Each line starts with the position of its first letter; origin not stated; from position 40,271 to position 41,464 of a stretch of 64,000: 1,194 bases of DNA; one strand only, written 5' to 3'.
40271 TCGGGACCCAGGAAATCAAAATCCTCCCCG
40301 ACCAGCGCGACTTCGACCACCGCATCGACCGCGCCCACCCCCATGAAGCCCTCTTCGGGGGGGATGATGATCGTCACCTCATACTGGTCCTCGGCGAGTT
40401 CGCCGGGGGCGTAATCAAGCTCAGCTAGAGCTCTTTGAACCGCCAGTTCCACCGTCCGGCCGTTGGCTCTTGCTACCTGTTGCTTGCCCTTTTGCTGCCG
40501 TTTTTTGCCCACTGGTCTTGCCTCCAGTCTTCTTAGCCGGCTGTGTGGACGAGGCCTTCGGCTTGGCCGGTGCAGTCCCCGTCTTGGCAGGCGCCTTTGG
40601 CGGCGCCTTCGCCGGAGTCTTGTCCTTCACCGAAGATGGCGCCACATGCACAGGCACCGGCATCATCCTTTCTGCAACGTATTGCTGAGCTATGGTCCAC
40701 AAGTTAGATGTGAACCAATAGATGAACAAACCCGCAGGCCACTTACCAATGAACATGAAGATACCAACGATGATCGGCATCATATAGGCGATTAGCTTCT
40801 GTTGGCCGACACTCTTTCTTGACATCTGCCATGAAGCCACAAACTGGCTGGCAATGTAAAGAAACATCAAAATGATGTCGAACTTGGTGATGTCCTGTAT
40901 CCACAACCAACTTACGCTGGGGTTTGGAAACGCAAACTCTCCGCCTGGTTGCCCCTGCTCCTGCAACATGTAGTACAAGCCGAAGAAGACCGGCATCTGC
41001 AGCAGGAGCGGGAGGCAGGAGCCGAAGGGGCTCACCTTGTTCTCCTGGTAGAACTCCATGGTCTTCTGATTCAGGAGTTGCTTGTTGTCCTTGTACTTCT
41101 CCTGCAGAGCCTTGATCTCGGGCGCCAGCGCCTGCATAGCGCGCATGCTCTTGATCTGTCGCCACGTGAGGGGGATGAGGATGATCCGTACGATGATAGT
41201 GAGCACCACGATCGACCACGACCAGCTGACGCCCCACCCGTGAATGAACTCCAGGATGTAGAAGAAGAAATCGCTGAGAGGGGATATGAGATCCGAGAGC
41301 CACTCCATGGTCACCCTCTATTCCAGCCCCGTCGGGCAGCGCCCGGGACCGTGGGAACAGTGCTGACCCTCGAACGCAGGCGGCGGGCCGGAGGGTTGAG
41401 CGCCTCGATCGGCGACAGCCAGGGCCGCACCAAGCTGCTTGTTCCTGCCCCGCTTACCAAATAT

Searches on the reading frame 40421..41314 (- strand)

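Call 64: search_protein_families(library=pfam, proteins=[window:40421-41314:-], max_evalue=0.00001)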
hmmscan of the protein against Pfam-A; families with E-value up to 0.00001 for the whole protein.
window:40421-41314:- (297 aa): 1 family
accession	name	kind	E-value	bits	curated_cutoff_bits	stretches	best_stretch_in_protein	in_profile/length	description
PF02096.25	60KD_IMP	-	6.7e-56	189.2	35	1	31-215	1-162/163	60Kd inner membrane protein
